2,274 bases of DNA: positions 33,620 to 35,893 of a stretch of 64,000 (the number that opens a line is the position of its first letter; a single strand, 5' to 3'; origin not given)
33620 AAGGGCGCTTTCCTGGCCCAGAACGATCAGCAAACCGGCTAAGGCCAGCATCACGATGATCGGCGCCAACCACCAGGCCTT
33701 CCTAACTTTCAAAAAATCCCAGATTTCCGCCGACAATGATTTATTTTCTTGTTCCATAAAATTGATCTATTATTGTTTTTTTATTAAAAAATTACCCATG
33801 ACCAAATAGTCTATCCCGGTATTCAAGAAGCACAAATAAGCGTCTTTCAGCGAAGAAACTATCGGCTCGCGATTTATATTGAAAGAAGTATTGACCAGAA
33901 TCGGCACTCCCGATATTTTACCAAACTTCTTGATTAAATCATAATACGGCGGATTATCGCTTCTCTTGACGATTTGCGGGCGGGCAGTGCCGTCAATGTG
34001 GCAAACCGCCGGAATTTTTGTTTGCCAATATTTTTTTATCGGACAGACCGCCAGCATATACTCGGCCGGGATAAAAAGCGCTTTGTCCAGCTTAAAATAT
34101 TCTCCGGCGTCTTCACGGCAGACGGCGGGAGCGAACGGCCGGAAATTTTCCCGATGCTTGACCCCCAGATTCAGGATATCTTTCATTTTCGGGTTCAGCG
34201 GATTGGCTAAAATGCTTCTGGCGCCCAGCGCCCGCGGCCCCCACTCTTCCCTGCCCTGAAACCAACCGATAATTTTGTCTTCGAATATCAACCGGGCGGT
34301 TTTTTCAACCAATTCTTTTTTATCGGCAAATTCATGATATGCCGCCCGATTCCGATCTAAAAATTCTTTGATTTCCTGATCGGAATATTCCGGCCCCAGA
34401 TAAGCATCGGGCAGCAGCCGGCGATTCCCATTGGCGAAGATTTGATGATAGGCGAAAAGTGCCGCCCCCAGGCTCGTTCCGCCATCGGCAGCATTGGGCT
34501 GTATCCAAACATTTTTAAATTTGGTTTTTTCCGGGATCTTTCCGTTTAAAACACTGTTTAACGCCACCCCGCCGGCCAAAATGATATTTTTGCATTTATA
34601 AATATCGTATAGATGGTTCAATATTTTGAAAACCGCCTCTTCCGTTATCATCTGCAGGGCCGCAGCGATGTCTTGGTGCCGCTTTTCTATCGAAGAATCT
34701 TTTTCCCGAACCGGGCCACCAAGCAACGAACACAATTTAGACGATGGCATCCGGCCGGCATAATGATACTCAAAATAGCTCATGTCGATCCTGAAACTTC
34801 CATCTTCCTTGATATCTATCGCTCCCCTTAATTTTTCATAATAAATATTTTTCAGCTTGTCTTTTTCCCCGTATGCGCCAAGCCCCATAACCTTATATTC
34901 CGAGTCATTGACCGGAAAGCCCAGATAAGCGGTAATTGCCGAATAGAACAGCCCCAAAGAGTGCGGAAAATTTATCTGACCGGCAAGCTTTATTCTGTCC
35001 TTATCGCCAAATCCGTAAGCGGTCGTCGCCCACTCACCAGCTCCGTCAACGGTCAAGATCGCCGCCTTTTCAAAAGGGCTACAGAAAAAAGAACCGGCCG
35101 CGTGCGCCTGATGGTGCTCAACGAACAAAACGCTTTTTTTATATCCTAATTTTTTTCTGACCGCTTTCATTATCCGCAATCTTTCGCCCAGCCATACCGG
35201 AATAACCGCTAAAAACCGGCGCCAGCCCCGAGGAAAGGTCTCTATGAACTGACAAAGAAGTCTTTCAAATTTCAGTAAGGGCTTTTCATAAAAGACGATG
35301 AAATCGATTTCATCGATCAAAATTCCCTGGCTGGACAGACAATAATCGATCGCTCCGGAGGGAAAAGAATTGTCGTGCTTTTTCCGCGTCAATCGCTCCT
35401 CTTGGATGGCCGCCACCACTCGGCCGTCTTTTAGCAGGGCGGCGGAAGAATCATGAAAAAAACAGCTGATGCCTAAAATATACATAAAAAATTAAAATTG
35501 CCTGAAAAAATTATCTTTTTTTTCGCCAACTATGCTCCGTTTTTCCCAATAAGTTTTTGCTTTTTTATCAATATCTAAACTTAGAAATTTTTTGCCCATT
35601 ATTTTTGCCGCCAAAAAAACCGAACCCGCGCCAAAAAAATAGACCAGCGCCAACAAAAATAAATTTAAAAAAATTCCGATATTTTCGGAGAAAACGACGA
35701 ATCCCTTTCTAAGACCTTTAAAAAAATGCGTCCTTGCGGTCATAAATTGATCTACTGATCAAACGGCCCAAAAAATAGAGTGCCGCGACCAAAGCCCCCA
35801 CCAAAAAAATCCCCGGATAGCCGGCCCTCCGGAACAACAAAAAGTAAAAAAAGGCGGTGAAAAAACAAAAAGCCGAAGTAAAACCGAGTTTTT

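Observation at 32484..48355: Aminoglycoside/glycan-like tailoring set interleaved with the rSAM genes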

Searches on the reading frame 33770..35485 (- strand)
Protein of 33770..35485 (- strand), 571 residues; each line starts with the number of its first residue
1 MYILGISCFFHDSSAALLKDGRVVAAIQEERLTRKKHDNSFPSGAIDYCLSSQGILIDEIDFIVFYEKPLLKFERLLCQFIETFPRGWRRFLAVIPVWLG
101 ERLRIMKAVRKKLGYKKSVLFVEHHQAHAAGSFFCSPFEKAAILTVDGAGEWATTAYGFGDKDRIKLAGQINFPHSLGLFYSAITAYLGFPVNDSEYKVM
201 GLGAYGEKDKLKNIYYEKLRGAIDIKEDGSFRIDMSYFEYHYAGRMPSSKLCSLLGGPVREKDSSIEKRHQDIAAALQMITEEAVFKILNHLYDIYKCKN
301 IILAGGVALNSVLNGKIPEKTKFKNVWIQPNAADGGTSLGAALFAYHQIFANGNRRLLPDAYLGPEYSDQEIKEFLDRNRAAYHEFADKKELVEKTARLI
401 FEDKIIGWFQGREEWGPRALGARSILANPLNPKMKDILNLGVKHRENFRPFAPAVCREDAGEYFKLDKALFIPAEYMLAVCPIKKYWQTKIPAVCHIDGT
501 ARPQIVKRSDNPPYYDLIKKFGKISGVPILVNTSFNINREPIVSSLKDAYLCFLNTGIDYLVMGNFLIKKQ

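Call 4: search_protein_families(library=pfam, proteins=[window:33770-35485:-], max_evalue=0.01)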
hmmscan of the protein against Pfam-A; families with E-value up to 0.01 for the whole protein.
window:33770-35485:- (571 aa): 4 families
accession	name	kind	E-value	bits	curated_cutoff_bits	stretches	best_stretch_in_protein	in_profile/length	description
PF02543.21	Carbam_trans_N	-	1e-82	278.8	24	1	3-343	2-346/346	Carbamoyltransferase N-terminus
PF16861.10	Carbam_trans_C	-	3e-68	229.1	27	1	397-570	1-170/170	Carbamoyltransferase C-terminus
PF00814.31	TsaD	-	0.00015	22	24.8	1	241-322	190-243/264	tRNA N6-adenosine threonylcarbamoyltransferase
PF22521.2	HypF_C_2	-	0.00024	21.4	27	1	267-340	163-240/241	Carbamoyltransferase, Kae1-like Domain, second subdomain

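Call 10: search_protein_families(library=ncbifam, proteins=[window:33770-35485:-], max_evalue=0.001)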
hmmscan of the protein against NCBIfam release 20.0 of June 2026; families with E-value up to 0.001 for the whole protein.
window:33770-35485:- (571 aa): 4 families
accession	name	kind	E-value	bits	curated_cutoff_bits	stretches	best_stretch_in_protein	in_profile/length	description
NF041651.1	nodul_NodU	equivalog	5.7e-44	150.8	1000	1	268-538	268-525/556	nodulation protein NodU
TIGR00143.1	hypF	equivalog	1e-05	23.9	466.1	0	266-345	658-740/741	carbamoyltransferase HypF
TIGR03723.1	T6A_TsaD_YgjD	equivalog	3.6e-05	23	296.1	1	263-325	225-287/314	tRNA (adenosine(37)-N6)-threonylcarbamoyltransferase complex transferase subunit TsaD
TIGR00329.1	gcp_kae1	subfamily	0.00076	18.8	207.8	0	264-322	225-283/305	tRNA (adenosine(37)-N6)-threonylcarbamoyltransferase complex transferase subunit TsaD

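Call 14: find_encoding_contigs(protein=window:33770-35485:-, flank=10000, max_places=6)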
Protein window:33770-35485:- (571 aa): 4 contigs read that carry it; 2 places shown.
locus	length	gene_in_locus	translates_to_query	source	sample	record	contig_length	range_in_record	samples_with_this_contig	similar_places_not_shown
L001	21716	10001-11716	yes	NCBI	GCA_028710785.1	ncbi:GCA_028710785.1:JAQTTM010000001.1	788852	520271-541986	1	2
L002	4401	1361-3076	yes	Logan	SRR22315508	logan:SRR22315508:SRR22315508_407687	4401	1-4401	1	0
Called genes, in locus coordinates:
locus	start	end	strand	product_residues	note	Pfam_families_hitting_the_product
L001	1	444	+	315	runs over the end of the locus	PF04055:Radical_SAM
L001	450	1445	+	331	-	-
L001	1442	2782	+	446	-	PF04055:Radical_SAM, PF13353:Fer4_12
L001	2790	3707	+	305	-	PF04055:Radical_SAM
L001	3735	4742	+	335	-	PF04055:Radical_SAM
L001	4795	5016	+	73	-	-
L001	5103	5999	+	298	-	PF04055:Radical_SAM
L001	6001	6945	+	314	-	PF04467:DUF483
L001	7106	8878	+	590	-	PF13231:PMT_2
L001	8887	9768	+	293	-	PF00535:Glycos_transf_2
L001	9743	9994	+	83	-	-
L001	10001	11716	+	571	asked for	PF02543:Carbam_trans_N, PF16861:Carbam_trans_C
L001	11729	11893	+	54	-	PF19451:DUF5989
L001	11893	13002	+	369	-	PF00657:Lipase_GDSL (faint), PF13472:Lipase_GDSL_2 (weak)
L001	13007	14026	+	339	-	PF04055:Radical_SAM, PF13186:SPASM (weak)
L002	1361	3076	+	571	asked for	PF02543:Carbam_trans_N, PF16861:Carbam_trans_C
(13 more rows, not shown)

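Call 20: find_homologous_proteins(query=window:33770-35485:-, max_evalue=1e-50)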
Query window:33770-35485:- (571 aa): 8000 proteins with E <= 1e-50 among 8000 candidates; the best 120 are listed.
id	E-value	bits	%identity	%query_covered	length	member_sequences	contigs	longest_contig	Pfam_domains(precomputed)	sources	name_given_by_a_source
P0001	0.0e+0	1325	100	100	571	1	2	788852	PF02543.22,PF16861.11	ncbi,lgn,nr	ncbi:MAG: carbamoyltransferase [Candidatus Portnoybacteria bacterium]|nr:carbamoyltransferase [Candi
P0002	0.0e+0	1128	84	100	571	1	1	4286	PF02543.22,PF16861.11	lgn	-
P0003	0.0e+0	1039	77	100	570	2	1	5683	PF02543.22,PF00814.32,PF16861.11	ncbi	-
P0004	0.0e+0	1031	77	100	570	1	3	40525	PF02543.22,PF00814.32,PF16861.11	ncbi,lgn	-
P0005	0.0e+0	1016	76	100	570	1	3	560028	PF02543.22,PF16861.11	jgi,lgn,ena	-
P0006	0.0e+0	1014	76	100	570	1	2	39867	PF02543.22,PF00814.32,PF16861.11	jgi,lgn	-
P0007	8.3e-278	941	70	100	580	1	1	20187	PF02543.22,PF16861.11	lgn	-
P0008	1.2e-256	871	64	100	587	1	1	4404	PF02543.22,PF16861.11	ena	-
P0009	6.3e-256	868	63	100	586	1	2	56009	PF02543.22,PF16861.11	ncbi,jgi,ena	-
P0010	9.0e-254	861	64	100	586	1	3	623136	PF02543.22,PF16861.11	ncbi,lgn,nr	ncbi:MAG: carbamoyltransferase [Candidatus Nanoarchaeia archaeon]|nr:carbamoyltransferase [Candidatu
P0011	8.1e-253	858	63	100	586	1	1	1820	PF02543.22,PF00814.32,PF16861.11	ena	-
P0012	2.8e-252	856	64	100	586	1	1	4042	PF02543.22,PF16861.11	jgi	-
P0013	3.3e-252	856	63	100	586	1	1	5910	PF02543.22,PF16861.11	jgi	-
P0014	4.8e-252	856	63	100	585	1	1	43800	PF02543.22,PF16861.11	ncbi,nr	ncbi:carbamoyltransferase [Candidatus Woesearchaeota archaeon]|nr:carbamoyltransferase [Candidatus W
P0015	8.1e-252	855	64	100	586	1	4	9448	PF02543.22,PF16861.11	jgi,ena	-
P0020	3.1e-250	850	63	100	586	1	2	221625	PF02543.22,PF00814.32,PF16861.11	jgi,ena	jgi:carbamoyltransferase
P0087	1.8e-245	834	62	100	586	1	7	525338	PF02543.22,PF16861.11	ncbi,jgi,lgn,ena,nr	ncbi:carbamoyltransferase [Candidatus Woesearchaeota archaeon]|jgi:carbamoyltransferase|nr:carbamoyl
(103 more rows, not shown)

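Call 21: find_encoding_contigs(protein=P0005, flank=10000, max_places=2)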
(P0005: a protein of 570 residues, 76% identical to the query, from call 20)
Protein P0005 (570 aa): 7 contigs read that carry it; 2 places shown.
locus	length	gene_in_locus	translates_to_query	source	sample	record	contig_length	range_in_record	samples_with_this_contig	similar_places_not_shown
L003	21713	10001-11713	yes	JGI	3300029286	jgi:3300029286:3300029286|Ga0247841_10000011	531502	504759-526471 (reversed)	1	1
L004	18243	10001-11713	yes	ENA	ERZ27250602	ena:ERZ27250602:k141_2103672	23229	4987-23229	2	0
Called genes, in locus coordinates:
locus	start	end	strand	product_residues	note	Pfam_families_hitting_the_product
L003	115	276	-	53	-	-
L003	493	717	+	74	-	-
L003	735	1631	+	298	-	PF04055:Radical_SAM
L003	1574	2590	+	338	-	PF04467:DUF483 (weak)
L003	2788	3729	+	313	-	-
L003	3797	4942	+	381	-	-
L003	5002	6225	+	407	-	PF01075:Glyco_transf_9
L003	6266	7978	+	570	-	PF13231:PMT_2 (weak)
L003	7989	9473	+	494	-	PF02310:B12-binding, PF04055:Radical_SAM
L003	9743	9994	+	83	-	-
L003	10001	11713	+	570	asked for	PF02543:Carbam_trans_N, PF16861:Carbam_trans_C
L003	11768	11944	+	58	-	-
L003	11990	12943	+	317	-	PF04055:Radical_SAM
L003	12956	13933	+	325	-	PF04055:Radical_SAM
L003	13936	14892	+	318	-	PF04055:Radical_SAM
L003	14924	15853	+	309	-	PF04055:Radical_SAM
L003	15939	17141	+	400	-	-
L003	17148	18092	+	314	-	PF04055:Radical_SAM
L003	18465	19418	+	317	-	PF11104:PilM_2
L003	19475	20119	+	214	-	-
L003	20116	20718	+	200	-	PF04350:PilO (weak)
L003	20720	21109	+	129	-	-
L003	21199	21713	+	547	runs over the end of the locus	PF05157:MshEN, PF00437:T2SSE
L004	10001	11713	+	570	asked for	PF02543:Carbam_trans_N, PF16861:Carbam_trans_C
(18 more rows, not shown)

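Call 22: find_encoding_contigs(protein=P0004, flank=10000, max_places=2)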
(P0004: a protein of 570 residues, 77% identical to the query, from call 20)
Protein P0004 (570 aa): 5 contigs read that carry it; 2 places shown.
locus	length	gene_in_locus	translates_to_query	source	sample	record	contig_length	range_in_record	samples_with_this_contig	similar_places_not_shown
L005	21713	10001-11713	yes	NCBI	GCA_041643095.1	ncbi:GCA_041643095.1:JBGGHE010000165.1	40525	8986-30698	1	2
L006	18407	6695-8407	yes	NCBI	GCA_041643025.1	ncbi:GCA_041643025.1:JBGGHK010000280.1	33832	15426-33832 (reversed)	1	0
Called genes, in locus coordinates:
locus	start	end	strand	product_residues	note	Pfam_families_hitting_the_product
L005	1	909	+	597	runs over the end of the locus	PF13231:PMT_2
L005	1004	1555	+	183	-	-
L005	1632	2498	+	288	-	PF04467:DUF483 (weak)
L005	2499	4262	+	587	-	PF13231:PMT_2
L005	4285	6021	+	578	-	PF00535:Glycos_transf_2, PF04055:Radical_SAM, PF13353:Fer4_12 (faint)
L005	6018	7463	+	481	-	PF01266:DAO (weak), PF01593:Amino_oxidase, PF13450:NAD_binding_8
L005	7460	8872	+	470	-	PF02310:B12-binding, PF04055:Radical_SAM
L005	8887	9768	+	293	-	PF00535:Glycos_transf_2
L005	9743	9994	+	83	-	-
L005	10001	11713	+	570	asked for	PF02543:Carbam_trans_N, PF00814:TsaD (faint), PF16861:Carbam_trans_C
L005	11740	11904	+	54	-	PF19451:DUF5989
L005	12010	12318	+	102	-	-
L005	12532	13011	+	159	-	-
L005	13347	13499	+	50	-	-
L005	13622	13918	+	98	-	-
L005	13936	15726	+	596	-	-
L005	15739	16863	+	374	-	-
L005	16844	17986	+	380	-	PF00657:Lipase_GDSL (faint), PF13472:Lipase_GDSL_2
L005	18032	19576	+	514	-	PF04055:Radical_SAM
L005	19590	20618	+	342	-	PF04055:Radical_SAM, PF13353:Fer4_12 (weak), PF13186:SPASM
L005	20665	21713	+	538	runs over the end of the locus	-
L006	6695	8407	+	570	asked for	PF02543:Carbam_trans_N, PF00814:TsaD (faint), PF16861:Carbam_trans_C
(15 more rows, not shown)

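Call 23: find_encoding_contigs(protein=P0010, flank=10000, max_places=2)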
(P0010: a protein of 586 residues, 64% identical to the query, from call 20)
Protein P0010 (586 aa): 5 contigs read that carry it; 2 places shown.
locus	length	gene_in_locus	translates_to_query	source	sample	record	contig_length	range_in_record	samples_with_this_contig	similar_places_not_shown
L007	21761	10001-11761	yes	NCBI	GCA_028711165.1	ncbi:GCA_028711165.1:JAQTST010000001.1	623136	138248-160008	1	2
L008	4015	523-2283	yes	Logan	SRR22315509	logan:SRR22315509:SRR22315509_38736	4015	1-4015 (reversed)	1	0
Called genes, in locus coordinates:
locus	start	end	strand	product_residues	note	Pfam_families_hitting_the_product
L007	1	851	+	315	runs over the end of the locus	PF09999:DUF2240 (faint), PF01336:tRNA_anti-codon (faint)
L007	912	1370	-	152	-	-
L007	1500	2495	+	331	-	PF14520:HHH_5, PF00154:RecA_N, PF08423:Rad51, PF13481:AAA_25 (weak)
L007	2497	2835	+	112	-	-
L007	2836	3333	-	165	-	PF00334:NDK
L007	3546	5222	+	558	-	PF13750:Big_3_3 (faint)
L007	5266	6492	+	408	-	PF27218:MJ0043_C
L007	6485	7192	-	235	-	PF07541:EIF_2_alpha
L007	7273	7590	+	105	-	-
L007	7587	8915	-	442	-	PF01368:DHH, PF27767:Arc_Cdc45, PF21763:DHH_CID, PF02272:DHHA1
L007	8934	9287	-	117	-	-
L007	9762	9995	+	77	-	-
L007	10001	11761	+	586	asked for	PF02543:Carbam_trans_N, PF16861:Carbam_trans_C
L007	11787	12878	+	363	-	PF00657:Lipase_GDSL (weak), PF13472:Lipase_GDSL_2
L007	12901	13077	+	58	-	PF19451:DUF5989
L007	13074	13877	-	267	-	-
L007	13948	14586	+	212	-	PF09335:VTT_dom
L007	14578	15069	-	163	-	-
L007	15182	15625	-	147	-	-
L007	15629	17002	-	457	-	PF02881:SRP54_N, PF00448:SRP54, PF20720:nSTAND3 (faint), PF01656:CbiA, PF02978:SRP_SPB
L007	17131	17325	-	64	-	-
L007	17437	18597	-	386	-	PF02881:SRP54_N (weak), PF06414:Zeta_toxin (weak), PF00448:SRP54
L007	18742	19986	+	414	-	PF01676:Metalloenzyme, PF10143:PhosphMutase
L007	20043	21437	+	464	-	PF13385:Laminin_G_3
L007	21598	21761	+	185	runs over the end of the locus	PF22090:Gins51_C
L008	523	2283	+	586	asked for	PF02543:Carbam_trans_N, PF16861:Carbam_trans_C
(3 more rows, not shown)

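Call 41: search_solved_structures(query=window:33770-35485:-, max_evalue=1e-10)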
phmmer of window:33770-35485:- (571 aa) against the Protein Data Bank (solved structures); distinct sequences matched with E-value up to 1e-10: 12.
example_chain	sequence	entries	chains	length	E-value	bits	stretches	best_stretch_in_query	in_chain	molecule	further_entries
7xb6_A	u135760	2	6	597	6.1e-91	308.8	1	9-570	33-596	Carbamoyltransferase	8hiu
9s2t_A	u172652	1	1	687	1.5e-86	294.3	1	8-570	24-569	Decarbamoylnovobiocin carbamoyltransferase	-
7vyj_A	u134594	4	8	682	9.7e-86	291.6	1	8-569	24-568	GdmN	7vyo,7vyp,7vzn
7vzq_A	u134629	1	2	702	9.8e-86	291.6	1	8-569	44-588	GdmN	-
7vx0_A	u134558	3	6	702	1.1e-85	291.5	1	8-569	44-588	GdmN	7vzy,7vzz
7vzu_A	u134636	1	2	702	2.5e-85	290.3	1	8-569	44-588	GdmN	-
3ven_A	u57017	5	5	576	2.2e-82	280.6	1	8-570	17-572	O-carbamoyltransferase TobZ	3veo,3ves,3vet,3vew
3ver_A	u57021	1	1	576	7.8e-82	278.7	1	8-570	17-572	O-carbamoyltransferase TobZ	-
3vf4_A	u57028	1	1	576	2e-81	277.4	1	8-570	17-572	O-carbamoyltransferase TobZ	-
3vf2_A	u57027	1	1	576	2.6e-81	277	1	8-570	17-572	O-carbamoyltransferase TobZ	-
3vez_A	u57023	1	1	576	5.3e-81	276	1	8-570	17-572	O-carbamoyltransferase TobZ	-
3vex_A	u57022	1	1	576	7e-81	275.6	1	8-570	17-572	O-carbamoyltransferase TobZ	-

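Call 66: find_encoding_contigs(protein=P0087, flank=6000, max_places=1)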
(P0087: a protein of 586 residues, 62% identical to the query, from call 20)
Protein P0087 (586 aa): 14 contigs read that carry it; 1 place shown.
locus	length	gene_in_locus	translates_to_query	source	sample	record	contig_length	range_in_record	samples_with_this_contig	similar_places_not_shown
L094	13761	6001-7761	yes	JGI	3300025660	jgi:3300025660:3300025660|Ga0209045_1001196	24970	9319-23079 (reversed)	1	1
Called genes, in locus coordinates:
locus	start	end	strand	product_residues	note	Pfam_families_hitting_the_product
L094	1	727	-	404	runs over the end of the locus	PF05833:NFACT_N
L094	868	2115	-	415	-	PF13623:SurA_N_2 (faint), PF13624:SurA_N_3, PF09312:SurA_N (weak), PF13145:Rotamase_2 (weak), PF13616:Rotamase_3, PF00639:Rotamase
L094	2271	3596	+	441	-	PF01935:DUF87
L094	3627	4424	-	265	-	-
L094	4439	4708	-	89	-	-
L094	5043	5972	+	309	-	PF02729:OTCace_N, PF00185:OTCace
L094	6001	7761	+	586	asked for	PF02543:Carbam_trans_N, PF16861:Carbam_trans_C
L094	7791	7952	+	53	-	PF19451:DUF5989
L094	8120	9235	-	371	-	PF00579:tRNA-synt_1b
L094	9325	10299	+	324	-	-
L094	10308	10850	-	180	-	-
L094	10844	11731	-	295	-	-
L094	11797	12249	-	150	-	PF01877:RNA_binding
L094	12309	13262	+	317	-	PF06550:SPP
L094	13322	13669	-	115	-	-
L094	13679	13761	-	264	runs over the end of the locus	PF13483:Lactamase_B_3, PF12706:Lactamase_B_2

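Call 67: find_encoding_contigs(protein=P0020, flank=6000, max_places=1)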
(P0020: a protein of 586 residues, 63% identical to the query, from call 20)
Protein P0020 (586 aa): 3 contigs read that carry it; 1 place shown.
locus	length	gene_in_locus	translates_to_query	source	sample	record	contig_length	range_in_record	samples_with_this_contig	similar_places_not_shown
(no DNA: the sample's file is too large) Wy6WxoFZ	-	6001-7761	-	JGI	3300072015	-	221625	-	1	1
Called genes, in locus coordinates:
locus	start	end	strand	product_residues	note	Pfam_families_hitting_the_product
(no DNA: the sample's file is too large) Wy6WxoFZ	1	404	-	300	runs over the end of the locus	PF00535:Glycos_transf_2, PF10111:Glyco_tranf_2_2 (weak), PF13641:Glyco_tranf_2_3 (faint), PF02709:Glyco_transf_7C (weak)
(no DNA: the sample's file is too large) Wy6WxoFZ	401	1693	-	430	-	PF07021:MetW (faint), PF01209:Ubie_methyltran, PF03848:TehB, PF13489:Methyltransf_23 (weak), PF08241:Methyltransf_11, PF08242:Methyltransf_12, PF13649:Methyltransf_25, PF13847:Methyltransf_31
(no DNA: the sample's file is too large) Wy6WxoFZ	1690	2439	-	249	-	PF05050:Methyltransf_21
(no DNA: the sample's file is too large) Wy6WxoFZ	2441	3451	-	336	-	PF04055:Radical_SAM, PF13186:SPASM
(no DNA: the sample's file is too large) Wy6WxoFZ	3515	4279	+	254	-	PF01522:Polysacc_deac_1, PF03065:Glyco_hydro_57 (weak), PF10096:DUF2334, PF11959:DUF3473 (weak)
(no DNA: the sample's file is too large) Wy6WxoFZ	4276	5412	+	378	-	PF13439:Glyco_transf_4, PF13579:Glyco_trans_4_4, PF00534:Glycos_transf_1, PF13692:Glyco_trans_1_4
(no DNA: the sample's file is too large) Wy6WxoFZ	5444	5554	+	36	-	-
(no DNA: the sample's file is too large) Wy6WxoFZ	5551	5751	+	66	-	-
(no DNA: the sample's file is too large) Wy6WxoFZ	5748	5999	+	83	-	-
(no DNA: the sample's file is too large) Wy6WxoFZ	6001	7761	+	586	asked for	PF02543:Carbam_trans_N, PF00814:TsaD (faint), PF16861:Carbam_trans_C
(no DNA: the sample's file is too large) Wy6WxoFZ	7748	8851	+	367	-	PF00657:Lipase_GDSL (weak), PF13472:Lipase_GDSL_2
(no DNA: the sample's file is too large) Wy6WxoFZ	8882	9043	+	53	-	PF19451:DUF5989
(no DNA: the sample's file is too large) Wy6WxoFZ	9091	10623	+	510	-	PF13231:PMT_2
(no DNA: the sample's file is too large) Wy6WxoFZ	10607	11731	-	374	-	PF20706:GT4-conflict (weak), PF00534:Glycos_transf_1, PF13692:Glyco_trans_1_4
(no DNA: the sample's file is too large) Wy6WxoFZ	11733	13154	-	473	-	PF02310:B12-binding, PF04055:Radical_SAM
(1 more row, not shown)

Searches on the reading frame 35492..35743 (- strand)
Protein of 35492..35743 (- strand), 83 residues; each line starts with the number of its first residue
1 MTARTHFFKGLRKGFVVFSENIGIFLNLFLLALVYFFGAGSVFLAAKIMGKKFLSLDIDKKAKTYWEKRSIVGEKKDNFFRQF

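Call 5: search_protein_families(library=pfam, proteins=[window:35492-35743:-], max_evalue=0.01)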
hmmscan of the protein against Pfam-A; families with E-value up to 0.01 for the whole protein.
window:35492-35743:- (83 aa): 0 families

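Call 29: search_protein_families(library=ncbifam, proteins=[window:35492-35743:-], max_evalue=0.01)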
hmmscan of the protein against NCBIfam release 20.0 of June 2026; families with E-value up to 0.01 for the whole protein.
window:35492-35743:- (83 aa): 0 families

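Call 68: search_protein_families(library=pfam, proteins=[window:35492-35743:-], max_evalue=0.5)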
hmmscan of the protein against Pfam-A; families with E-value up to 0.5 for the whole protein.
window:35492-35743:- (83 aa): 2 families
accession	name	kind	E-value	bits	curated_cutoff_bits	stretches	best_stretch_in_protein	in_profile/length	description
PF22268.1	DUF6954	-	0.038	14.1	27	1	23-45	5-27/58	Family of unknown function (DUF6954)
PF01555.25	N6_N4_Mtase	-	0.047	14.1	26.7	1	35-65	188-218/221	DNA methylase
